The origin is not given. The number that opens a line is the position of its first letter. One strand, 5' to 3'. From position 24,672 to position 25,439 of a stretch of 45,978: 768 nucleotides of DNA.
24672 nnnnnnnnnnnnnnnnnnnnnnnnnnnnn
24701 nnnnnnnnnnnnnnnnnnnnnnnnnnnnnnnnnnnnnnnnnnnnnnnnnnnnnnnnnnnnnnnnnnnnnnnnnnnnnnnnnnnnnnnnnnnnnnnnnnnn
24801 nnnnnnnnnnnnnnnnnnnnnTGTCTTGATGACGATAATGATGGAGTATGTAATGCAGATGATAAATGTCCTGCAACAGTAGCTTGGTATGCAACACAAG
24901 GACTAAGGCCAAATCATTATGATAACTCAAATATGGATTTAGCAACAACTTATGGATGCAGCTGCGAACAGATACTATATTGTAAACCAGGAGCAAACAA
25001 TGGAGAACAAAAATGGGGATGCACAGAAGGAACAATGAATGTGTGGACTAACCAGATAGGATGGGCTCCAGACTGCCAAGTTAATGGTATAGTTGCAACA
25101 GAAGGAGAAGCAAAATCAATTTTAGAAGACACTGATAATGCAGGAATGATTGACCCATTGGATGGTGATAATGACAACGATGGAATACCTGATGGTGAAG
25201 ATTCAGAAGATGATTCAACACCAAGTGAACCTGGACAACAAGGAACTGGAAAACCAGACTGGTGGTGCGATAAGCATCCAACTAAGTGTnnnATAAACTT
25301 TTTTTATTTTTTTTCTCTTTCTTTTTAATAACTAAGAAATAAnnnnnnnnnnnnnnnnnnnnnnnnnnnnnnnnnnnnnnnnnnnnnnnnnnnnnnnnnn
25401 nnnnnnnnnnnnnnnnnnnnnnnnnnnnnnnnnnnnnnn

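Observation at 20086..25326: Two tandem adhesin-like genes share promoter, signal peptide, C-terminal Cys module and terminator but have unrelated middles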

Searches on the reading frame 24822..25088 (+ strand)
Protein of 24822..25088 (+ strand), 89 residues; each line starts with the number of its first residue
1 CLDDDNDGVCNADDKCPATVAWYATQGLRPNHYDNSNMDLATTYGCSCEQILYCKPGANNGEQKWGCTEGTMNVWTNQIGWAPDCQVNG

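Call 26: find_homologous_proteins(query=A4, max_evalue=0.001)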
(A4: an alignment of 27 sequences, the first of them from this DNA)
Query A4 (27 sequences) (89 aa, profile of the alignment): 510 proteins with E <= 0.001 among 2263 candidates; the best 120 are listed.
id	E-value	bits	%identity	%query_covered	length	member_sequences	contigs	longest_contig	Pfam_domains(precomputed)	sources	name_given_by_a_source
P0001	3.8e-37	144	50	98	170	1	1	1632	-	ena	-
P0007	9.8e-37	143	47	98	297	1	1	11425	-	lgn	-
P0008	6.0e-35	137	33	88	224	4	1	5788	PF02412.24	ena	-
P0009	9.4e-34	134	29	75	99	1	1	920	-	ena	-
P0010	2.9e-33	132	30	88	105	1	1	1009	-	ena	-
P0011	6.1e-33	131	28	88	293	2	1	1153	-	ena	-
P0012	9.3e-33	130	31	87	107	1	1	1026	-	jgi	jgi:hypothetical protein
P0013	9.8e-33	130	30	88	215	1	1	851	-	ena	-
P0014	1.3e-32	130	30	87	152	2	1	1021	-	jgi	jgi:hypothetical protein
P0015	1.6e-32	130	31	88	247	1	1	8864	PF13385.14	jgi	-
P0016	1.7e-32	130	49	42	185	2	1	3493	PF14312.13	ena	-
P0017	2.0e-32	129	34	87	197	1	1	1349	-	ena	-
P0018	2.0e-32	129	33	87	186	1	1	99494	-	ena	-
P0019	2.1e-32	129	30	80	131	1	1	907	-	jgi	jgi:hypothetical protein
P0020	2.4e-32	129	33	93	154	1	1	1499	-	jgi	jgi:hypothetical protein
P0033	3.6e-31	125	37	87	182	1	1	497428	-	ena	-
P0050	1.4e-30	123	30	87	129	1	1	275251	-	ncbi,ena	-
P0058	2.1e-30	123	62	62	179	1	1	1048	-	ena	-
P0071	3.7e-30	122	39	89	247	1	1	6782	PF02412.24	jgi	jgi:hypothetical protein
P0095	1.5e-29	120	50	84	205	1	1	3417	PF02412.24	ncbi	ncbi:MAG: thrombospondin type 3 repeat-containing protein, partial [Candidatus Aenigmatarchaeota arc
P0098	1.8e-29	120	44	38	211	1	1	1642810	-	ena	-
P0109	2.9e-29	119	32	82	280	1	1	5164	PF02412.24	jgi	jgi:hypothetical protein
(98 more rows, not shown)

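Call 33: search_protein_families(library=pfam, proteins=[P0007, P0095, P0018, P0033, P0008, P0071, P0058, P0098], max_evalue=0.01)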
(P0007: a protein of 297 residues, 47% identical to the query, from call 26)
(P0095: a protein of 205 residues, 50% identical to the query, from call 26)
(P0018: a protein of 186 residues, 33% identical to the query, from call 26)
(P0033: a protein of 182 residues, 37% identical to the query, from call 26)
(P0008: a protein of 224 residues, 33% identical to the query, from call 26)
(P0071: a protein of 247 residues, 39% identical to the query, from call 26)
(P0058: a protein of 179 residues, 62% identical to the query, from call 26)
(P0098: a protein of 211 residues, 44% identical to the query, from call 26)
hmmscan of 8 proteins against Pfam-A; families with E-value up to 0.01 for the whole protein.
P0007 (297 aa): 0 families

P0095 (205 aa): 1 family
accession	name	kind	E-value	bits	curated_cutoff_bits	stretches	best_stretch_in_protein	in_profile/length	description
PF02412.23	TSP_3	-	2.7e-10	40.2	25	1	20-48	2-30/36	Thrombospondin type 3 repeat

P0018 (186 aa): 1 family
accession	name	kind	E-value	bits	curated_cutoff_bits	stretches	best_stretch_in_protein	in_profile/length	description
PF02412.23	TSP_3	-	0.00068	19.7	25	1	88-105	14-31/36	Thrombospondin type 3 repeat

P0033 (182 aa): 1 family
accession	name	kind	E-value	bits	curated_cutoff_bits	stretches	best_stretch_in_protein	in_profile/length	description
PF02412.23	TSP_3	-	0.0041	17.2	25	1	85-102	15-32/36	Thrombospondin type 3 repeat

P0008 (224 aa): 1 family
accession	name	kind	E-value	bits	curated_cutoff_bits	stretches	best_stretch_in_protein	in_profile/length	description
PF02412.23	TSP_3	-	8.2e-08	32.2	25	1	93-111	14-32/36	Thrombospondin type 3 repeat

P0071 (247 aa): 1 family
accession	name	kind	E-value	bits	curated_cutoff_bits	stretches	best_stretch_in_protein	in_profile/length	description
PF02412.23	TSP_3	-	2.2e-10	40.5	25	1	96-132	2-36/36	Thrombospondin type 3 repeat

P0058 (179 aa): 1 family
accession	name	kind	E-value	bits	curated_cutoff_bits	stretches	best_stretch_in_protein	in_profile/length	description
PF02412.23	TSP_3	-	0.0016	18.5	25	1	131-157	1-27/36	Thrombospondin type 3 repeat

P0098 (211 aa): 1 family
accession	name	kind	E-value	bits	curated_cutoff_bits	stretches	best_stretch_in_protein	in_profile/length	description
PF02412.23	TSP_3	-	0.00013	22.1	25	0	71-107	2-30/36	Thrombospondin type 3 repeat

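Call 74: predict_structure(alignment_id=A11)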
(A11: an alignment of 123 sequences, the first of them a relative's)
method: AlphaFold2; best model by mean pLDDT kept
length: 129 residues; sequences in the alignment: 123
mean_pLDDT: 86.3   pTM: 0.73
mean pLDDT of the five models: 86.3, 85.9, 84.7, 84.5, 82.9
residues with pLDDT >= 90: 90; 70-90: 13; 50-70: 19; < 50: 7
segments of 3 or more residues with pLDDT < 50: 1-3
pLDDT, mean of each block of 10 residues (from residue 1): 53 52 68 95 95 96 97 89 89 98 98 98 96
secondary structure, 60 per line:
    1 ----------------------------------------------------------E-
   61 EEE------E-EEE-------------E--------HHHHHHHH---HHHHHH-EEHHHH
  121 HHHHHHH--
elements in order: E61-63 E72-74 H97-104 H108-113 H117-127

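Call 76: fold_search(model_id=the predicted structure, library=pdb)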
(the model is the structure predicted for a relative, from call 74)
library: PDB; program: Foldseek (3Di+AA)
matches with E <= 10: 4; with E <= 0.001: 0
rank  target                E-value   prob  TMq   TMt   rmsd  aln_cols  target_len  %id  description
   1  5wtl_C                3.3e+00  0.21  0.15  0.08   2.3        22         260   50  Crystal structure of the periplasmic portion of outer membrane protein A (OmpA) from Capnocytophaga gingivalis (released 2017-12-13)
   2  5wtl_A                4.2e+00  0.18  0.15  0.08   2.2        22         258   50  Crystal structure of the periplasmic portion of outer membrane protein A (OmpA) from Capnocytophaga gingivalis (released 2017-12-13)
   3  5wtl_D                9.0e+00  0.08  0.15  0.08   2.4        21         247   52  Crystal structure of the periplasmic portion of outer membrane protein A (OmpA) from Capnocytophaga gingivalis (released 2017-12-13)
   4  5c8b                  9.0e+00  0.02  0.14  0.05   7.3        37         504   11  Structural insights into the redesign of a sucrose phosphorylase by induced loop repositioning (released 2016-01-20)

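Call 77: search_solved_structures(query=A4, max_evalue=1)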
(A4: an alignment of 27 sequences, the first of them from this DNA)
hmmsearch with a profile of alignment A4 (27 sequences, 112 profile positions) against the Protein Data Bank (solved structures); distinct sequences matched with E-value up to 1: 1.
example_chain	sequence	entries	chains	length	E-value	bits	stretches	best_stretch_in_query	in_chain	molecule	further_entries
5wtl_A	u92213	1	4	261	1.5e-10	44.3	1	2-24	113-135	OmpA family protein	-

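Call 78: search_protein_families(library=ncbifam, proteins=[P0050, P0018, P0008, P0095], max_evalue=0.01)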
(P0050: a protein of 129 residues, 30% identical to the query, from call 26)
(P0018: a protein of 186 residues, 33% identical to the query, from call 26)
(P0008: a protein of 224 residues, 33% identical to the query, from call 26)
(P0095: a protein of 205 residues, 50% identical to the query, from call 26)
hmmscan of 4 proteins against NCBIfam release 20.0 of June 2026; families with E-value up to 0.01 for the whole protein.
P0050 (129 aa): 0 families

P0018 (186 aa): 1 family
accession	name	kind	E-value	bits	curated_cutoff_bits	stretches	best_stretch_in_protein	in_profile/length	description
NF033681.1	ExeM_NucH_DNase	subfamily_domain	0.0044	15.9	300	1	21-84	473-542/546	ExeM/NucH family extracellular endonuclease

P0008 (224 aa): 3 families
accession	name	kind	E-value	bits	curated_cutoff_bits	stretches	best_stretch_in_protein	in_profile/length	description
NF047638.1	throspo3_MtsC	equivalog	3.7e-07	29.4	350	1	93-146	160-214/428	cell-cell cohesion MYXO-CTERM protein MtsC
NF033763.1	exchanger_TraB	exception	4e-07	28.4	700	1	88-143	317-368/522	outer membrane exchange protein TraB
NF053612.1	anchor_PA1041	equivalog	4.3e-06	26.9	250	1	93-125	76-108/236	PA1041 family peptidoglycan-binding anchor lipoprotein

P0095 (205 aa): 2 families
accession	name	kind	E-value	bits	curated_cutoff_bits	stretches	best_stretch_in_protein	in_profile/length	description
NF047638.1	throspo3_MtsC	equivalog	1.7e-14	53.6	350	1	6-48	204-246/428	cell-cell cohesion MYXO-CTERM protein MtsC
NF045500.1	Omp28_seleno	equivalog_domain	3.4e-07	30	200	1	7-32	284-309/377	Omp28-related selenoprotein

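Call 87: find_related_loci(query=A4, collection=viral_contigs, flank=5000)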
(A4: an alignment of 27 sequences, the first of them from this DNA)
Query A4 (89 aa) in viral_contigs; peptide patterns used: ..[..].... (x = any residue, [..] = any of these).
213 stretches matched a pattern, but none encodes a relative of the query by tblastn (E <= 1e-3).

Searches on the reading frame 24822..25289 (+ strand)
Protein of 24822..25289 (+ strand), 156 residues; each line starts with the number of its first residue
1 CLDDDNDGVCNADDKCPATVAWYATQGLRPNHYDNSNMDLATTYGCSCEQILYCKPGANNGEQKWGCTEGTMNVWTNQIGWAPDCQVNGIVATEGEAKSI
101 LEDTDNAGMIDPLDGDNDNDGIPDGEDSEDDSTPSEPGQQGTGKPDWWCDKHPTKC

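Call 18: find_related_loci(query=A3, collection=genome_contigs, flank=6000)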
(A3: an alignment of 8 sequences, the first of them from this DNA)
Query A3 (156 aa) in genome_contigs; peptide patterns used: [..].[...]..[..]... (x = any residue, [..] = any of these).
55 stretches matched a pattern; 34 encode a relative of the query (tblastn E <= 1e-3); 34 distinct loci.
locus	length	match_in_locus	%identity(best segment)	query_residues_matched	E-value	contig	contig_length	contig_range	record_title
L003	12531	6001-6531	61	2-156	5e-62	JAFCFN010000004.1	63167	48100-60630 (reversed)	Candidatus Woesearchaeota archaeon isolate Meg22_1618_Bin_104 Meg22_1618_Bin_104_scaffold_396, whole genome shotgun sequ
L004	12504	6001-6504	56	2-156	2e-54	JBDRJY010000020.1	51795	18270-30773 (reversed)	MAG: archaeon isolate MEGAHIT-group-1.682 k141_3208262, whole genome shotgun sequence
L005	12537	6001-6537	42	3-147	9e-33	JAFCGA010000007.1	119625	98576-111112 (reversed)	Candidatus Pacearchaeota archaeon isolate Meg22_46_Bin_225 Meg22_46_Bin_225_scaffold_419, whole genome shotgun sequence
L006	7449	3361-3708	47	36-152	2e-27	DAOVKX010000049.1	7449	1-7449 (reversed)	MAG TPA_asm: Candidatus Nanohaloarchaea archaeon isolate CSMAG_1430 CSMAG_1430_k141_3329729_length_7449_cov_14.0000, who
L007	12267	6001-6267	49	3-91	2e-22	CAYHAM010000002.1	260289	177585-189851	MAG TPA_asm: uncultured Methanosarcinales archaeon isolate ERP119294_co1_446 genome assembly, contig: NODE_45_length_260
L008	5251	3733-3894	59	35-88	1e-16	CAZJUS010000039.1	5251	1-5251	MAG TPA_asm: Candidatus Undinarchaeota archaeon isolate binchicken_co19_643 genome assembly, contig: NODE_28040_length_5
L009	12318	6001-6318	34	2-81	8e-14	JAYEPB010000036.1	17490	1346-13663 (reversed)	MAG: Nanoarchaeota archaeon isolate MAG014 MAG014_36, whole genome shotgun sequence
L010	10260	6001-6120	63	36-75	2e-11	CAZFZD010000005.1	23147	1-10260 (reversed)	MAG TPA_asm: Candidatus Woesearchaeota archaeon isolate SRP332253_co1_141 genome assembly, contig: NODE_3445_length_2314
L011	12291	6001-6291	36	3-79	1e-10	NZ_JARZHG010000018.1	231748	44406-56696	Polyangium sp. y55x31 NODE_18_length_231748_cov_18.188407, whole genome shotgun sequence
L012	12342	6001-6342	34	1-94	1e-10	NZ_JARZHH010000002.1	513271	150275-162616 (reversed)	Polyangium sp. 6x1 NODE_2_length_513271_cov_25.719182, whole genome shotgun sequence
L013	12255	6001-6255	38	2-72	2e-8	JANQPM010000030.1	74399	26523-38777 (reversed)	MAG: Lysobacterales bacterium isolate IP29b_bin.163 k99_815464, whole genome shotgun sequence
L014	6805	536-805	36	2-76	4e-9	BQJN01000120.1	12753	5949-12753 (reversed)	MAG: Xanthomonadaceae bacterium DHS20C11 DNA, sequence120, whole genome shotgun sequence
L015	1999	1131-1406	33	3-75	2e-8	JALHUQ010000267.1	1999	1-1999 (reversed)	MAG: Woeseiaceae bacterium isolate PFL54 seq_2633632, whole genome shotgun sequence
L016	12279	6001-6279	34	3-79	5e-8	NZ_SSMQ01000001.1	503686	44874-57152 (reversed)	Polyangium fumosum strain DSM 14668 Scaffold1_1, whole genome shotgun sequence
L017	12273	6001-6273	34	3-79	6e-8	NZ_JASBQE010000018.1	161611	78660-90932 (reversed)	Polyangium sp. 15x6 NODE_18_length_161611_cov_16.956584, whole genome shotgun sequence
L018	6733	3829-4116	33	3-79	2e-7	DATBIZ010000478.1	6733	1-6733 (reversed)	MAG TPA_asm: Vicinamibacteria bacterium isolate SMAG_U3907 k141_2019989, whole genome shotgun sequence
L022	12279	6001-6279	33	3-75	6e-6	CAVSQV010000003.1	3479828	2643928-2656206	MAG: uncultured Acidobacteriota bacterium isolate MFD05747.bin.2.183 genome assembly, contig: contig_1717, whole genome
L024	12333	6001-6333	26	3-74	2e-5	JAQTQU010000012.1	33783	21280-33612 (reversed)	MAG: Candidatus Peribacteraceae bacterium isolate STB_147 NODE_2722_length_33783_cov_3.474418_Sandtown_B, whole genome s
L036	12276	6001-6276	33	9-80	4e-4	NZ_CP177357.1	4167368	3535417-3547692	Rubrivirga sp. IMCC45206 chromosome, complete genome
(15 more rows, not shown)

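Call 40: predict_structure(alignment_id=A5)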
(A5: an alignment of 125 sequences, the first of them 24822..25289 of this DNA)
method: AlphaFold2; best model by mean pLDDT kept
length: 156 residues; sequences in the alignment: 125
mean_pLDDT: 66.9   pTM: 0.48
mean pLDDT of the five models: 66.9, 66.5, 65.3, 64.5, 61.6
residues with pLDDT >= 90: 2; 70-90: 64; 50-70: 67; < 50: 23
segments of 3 or more residues with pLDDT < 50: 24-31, 108-114
pLDDT, mean of each block of 10 residues (from residue 1): 87 82 49 63 85 78 84 81 65 56 49 53 59 61 58 54
secondary structure, 60 per line:
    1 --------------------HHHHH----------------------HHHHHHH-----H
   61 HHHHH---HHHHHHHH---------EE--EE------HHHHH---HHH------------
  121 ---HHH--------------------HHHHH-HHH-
elements in order: H21-25 H48-54 H60-65 H69-76 H98-102 H147-151

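Call 45: fold_search(model_id=the predicted structure, library=pdb)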
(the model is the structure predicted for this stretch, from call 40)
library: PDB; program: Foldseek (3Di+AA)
matches with E <= 10: 0; with E <= 0.001: 0
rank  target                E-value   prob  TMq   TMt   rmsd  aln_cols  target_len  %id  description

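Call 73: search_protein_families(library=pfam, proteins=[L024:3433-6342:+, L036:4519-6588:+, L003:2269-6531:+, L004:4417-6504:+, L005:376-6561:+, L022:2650-6294:+, L018:1360-4119:+, L013:3826-6339:+, L006:1132-3717:+], max_evalue=0.0001)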
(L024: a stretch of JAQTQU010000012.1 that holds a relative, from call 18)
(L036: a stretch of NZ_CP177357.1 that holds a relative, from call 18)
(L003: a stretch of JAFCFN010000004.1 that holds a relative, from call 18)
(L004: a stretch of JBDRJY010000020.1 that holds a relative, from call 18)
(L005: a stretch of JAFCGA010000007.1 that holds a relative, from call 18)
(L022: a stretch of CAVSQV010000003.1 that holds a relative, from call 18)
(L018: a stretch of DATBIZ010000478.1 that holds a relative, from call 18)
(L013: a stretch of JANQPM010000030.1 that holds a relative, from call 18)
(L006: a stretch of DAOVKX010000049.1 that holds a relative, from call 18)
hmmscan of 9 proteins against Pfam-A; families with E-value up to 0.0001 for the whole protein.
L024:3433-6342:+ (970 aa): 0 families

L036:4519-6588:+ (690 aa): 3 families
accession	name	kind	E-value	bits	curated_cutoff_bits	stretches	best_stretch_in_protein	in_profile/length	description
PF14312.12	FG-GAP_2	-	2.5e-53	178.5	23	5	338-383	5-49/49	FG-GAP repeat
PF02412.23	TSP_3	-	1.3e-10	41.2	25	2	475-504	1-30/36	Thrombospondin type 3 repeat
PF18962.6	Por_Secre_tail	-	2.2e-05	25.1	27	1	609-673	3-64/75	Secretion system C-terminal sorting domain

L003:2269-6531:+ (1421 aa): 4 families
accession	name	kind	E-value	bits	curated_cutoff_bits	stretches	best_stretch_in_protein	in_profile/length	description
PF05048.19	NosD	-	6.1e-16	58.9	23.6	2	72-234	14-171/212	Periplasmic copper-binding protein (NosD)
PF19077.6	Big_13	-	2.1e-13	51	27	0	902-951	52-102/102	Bacterial Ig-like domain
PF09136.16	Glucodextran_B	-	2.5e-13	50.2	27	1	1040-1120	1-82/83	Glucodextranase, domain B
PF13229.12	Beta_helix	-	4.6e-10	39.8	25.9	1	44-189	17-157/158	Right handed beta helix region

L004:4417-6504:+ (696 aa): 1 family
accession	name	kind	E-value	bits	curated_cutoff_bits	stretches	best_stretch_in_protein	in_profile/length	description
PF13385.13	Laminin_G_3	-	3.1e-20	73.3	27.6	1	136-306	2-150/151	Concanavalin A-like lectin/glucanases superfamily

L005:376-6561:+ (2062 aa): 5 families
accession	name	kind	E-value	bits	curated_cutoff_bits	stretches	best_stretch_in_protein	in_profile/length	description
PF02412.23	TSP_3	-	5.2e-36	122.5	25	5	668-704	1-36/36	Thrombospondin type 3 repeat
PF01436.27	NHL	-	1.5e-17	63.1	20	1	750-777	1-28/28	NHL repeat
PF17170.10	DUF5128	-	5.2e-08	32.9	22.9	0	759-821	51-114/321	6-bladed beta-propeller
PF07581.17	Glug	-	1.5e-06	28.7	20.5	0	501-525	1-25/28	The GLUG motif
PF06739.17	SBBP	-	7.9e-05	23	20.5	0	799-814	14-29/38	Beta-propeller repeat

L022:2650-6294:+ (1215 aa): 2 families
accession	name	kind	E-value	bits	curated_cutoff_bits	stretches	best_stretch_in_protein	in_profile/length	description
PF00932.25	LTD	-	3.3e-49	166.2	34.3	3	215-331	9-107/109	Lamin Tail Domain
PF19580.5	Exo_endo_phos_3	-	7.3e-08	32.2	27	1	804-1005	1-197/311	Endonuclease/Exonuclease/phosphatase family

L018:1360-4119:+ (920 aa): 4 families
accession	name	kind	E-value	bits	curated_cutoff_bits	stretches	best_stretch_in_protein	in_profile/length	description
PF00932.25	LTD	-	3.4e-13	50.4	34.3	1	53-161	4-107/109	Lamin Tail Domain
PF19580.5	Exo_endo_phos_3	-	1.4e-07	31.3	27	1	468-671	1-199/311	Endonuclease/Exonuclease/phosphatase family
PF02412.23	TSP_3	-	1.3e-06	28.4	25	1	779-800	15-36/36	Thrombospondin type 3 repeat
PF03372.29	Exo_endo_phos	-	4.2e-05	23.8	24.5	1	510-745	25-215/225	Endonuclease/Exonuclease/phosphatase family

L013:3826-6339:+ (838 aa): 2 families
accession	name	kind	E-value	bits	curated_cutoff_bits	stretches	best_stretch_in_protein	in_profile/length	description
PF25778.1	DUF7948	-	7.9e-52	176.8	27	1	31-237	1-214/214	Domain of unknown function (DUF7948)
PF06739.17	SBBP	-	1.5e-21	76.5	20.5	1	463-496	5-38/38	Beta-propeller repeat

L006:1132-3717:+ (862 aa): 1 family
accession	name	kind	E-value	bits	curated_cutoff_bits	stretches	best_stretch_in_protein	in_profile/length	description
PF11617.13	Cu-binding_MopE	-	6.9e-13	49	27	2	645-674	1-30/30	Putative metal-binding motif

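Call 78: search_protein_families(library=ncbifam, proteins=[L024:3433-6342:+], max_evalue=0.01)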
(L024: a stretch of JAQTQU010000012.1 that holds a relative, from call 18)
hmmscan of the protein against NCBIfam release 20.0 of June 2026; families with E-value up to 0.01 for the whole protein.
L024:3433-6342:+ (970 aa): 4 families
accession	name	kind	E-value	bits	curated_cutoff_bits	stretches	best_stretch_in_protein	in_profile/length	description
NF007800.0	PRK10506.1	equivalog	0.00027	20.8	158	1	3-63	8-68/163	prepilin peptidase-dependent protein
NF007862.0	PRK10574.1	equivalog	0.00083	19.5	138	1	2-38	3-39/145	prepilin peptidase-dependent pilin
TIGR02532.1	IV_pilin_GFxxxE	domain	0.0033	17.2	16.3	1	4-24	2-22/24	prepilin-type N-terminal cleavage/methylation domain-containing protein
TIGR01708.2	typeII_sec_gspH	equivalog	0.0054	16.7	80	0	3-57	1-55/169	type II secretion system minor pseudopilin GspH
